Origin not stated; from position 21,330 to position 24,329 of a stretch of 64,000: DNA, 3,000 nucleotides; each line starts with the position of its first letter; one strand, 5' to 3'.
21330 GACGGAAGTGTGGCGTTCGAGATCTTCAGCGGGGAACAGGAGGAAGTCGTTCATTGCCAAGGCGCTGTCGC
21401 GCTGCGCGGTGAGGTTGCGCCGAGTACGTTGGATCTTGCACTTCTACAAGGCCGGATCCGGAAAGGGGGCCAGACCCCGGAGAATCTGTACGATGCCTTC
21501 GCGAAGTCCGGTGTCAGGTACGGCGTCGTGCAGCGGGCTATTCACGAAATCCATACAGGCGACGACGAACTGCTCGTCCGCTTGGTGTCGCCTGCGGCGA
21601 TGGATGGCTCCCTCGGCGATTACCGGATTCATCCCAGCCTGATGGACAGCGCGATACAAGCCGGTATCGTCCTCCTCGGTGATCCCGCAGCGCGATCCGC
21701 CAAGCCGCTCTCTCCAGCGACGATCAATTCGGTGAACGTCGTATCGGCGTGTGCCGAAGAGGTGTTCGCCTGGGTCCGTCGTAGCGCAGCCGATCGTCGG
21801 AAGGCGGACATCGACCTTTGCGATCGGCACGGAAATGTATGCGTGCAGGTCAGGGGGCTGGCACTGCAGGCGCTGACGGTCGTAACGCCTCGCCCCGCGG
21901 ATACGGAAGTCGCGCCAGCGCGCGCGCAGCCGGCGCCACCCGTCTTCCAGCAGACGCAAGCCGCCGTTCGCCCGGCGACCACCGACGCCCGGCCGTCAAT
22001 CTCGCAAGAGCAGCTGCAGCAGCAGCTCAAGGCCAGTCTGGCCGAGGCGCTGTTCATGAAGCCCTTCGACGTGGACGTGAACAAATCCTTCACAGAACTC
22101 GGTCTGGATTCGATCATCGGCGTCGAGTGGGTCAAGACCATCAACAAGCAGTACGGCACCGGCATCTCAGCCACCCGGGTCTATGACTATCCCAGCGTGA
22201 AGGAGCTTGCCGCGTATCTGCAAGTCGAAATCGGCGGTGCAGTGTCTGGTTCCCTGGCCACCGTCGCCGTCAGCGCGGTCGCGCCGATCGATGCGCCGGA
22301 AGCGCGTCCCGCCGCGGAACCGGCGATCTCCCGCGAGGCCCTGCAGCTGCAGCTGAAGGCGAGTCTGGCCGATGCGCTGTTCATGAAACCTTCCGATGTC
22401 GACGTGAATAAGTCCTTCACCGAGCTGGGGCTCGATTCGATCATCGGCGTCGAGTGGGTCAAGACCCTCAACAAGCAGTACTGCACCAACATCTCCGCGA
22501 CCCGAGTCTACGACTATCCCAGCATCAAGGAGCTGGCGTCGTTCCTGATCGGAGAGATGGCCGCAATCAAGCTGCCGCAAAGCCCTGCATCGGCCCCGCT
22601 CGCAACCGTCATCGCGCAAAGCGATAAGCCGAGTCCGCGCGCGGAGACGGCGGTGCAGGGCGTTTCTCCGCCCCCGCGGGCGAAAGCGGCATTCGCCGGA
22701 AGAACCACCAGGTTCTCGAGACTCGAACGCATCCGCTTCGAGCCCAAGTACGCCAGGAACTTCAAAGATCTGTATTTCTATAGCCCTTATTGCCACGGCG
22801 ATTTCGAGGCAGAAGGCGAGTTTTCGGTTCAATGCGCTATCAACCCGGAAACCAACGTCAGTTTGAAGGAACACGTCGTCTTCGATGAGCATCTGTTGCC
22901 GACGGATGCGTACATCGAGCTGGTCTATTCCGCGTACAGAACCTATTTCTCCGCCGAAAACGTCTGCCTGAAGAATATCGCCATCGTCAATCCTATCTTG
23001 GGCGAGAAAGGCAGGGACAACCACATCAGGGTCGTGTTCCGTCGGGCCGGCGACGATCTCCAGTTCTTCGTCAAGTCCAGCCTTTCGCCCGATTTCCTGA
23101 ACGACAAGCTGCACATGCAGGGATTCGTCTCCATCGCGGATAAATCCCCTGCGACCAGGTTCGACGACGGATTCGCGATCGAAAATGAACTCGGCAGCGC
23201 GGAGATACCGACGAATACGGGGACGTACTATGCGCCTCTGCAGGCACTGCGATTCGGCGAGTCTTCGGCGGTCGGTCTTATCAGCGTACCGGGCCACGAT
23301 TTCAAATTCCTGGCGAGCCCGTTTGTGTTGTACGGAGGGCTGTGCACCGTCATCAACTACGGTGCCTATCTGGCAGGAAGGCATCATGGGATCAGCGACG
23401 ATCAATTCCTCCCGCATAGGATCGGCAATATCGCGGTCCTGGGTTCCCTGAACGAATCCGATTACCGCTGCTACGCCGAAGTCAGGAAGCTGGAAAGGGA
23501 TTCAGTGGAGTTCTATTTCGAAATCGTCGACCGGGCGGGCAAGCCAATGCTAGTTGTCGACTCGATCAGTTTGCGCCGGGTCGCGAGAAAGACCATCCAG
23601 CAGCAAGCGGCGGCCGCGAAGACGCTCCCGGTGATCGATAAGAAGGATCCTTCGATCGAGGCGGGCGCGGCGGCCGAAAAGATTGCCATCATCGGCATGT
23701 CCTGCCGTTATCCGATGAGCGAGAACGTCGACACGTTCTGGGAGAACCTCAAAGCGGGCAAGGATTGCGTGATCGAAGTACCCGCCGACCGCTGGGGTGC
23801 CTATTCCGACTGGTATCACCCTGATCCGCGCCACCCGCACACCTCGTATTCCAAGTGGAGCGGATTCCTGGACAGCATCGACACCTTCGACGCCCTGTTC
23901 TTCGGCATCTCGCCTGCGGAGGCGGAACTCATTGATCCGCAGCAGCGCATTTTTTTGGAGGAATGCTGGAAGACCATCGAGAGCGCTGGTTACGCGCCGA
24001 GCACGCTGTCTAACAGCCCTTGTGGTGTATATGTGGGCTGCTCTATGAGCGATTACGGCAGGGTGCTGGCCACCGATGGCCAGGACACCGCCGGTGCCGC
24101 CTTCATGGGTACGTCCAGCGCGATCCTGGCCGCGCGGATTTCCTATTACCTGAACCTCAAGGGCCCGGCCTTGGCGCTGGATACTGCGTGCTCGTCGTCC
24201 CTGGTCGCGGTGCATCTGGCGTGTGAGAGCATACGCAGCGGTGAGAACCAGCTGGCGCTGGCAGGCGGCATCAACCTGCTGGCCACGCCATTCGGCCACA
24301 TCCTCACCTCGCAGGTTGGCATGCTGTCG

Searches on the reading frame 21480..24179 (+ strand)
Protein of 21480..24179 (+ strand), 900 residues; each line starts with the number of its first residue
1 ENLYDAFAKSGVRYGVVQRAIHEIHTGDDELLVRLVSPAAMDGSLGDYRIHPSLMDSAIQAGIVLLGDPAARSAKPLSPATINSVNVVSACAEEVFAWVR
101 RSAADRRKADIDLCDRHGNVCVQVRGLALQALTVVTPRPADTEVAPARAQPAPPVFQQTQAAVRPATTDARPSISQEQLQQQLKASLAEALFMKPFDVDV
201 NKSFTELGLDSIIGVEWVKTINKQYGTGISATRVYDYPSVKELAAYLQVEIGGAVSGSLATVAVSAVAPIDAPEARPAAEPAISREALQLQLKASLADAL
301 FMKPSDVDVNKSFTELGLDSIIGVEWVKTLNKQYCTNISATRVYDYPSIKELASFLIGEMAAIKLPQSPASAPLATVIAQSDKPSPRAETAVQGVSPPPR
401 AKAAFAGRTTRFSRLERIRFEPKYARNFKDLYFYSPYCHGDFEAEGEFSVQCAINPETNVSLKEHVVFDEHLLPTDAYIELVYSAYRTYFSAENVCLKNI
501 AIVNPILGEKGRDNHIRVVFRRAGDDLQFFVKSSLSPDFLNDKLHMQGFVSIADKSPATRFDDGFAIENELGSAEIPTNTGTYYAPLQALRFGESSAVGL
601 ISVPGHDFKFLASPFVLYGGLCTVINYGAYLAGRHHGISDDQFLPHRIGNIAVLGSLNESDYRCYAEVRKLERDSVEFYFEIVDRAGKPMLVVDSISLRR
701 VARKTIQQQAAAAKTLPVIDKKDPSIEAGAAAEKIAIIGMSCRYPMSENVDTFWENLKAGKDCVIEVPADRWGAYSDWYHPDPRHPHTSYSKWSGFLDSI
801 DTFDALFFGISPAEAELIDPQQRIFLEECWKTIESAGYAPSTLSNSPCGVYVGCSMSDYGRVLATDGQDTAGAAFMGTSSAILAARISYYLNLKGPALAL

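Call 57: search_protein_families(library=pfam, proteins=[window:21480-24179:+], max_evalue=0.00001)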
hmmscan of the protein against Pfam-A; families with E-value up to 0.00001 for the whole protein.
window:21480-24179:+ (900 aa): 5 families
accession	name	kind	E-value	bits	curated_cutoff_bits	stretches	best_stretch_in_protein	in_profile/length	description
PF00109.32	ketoacyl-synt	-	6.3e-52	177.1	20.8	1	733-899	2-169/252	Beta-ketoacyl synthase, N-terminal domain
PF00550.31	PP-binding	-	2.3e-29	101.9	20.8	2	181-247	1-67/67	Phosphopantetheine attachment site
PF14765.12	PS-DH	-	1.1e-27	97.1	23.7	1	3-135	22-162/166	Polyketide synthase dehydratase N-terminal domain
PF21089.3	PKS_DH_N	-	3e-09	37.2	27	1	446-531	14-100/103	Polyketide synthase dehydratase domain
PF23297.2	ACP_SdgA_C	-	5.7e-08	33.2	27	0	291-360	14-83/95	Highly reducing polyketide synthase sdgA, C-terminal ACP domain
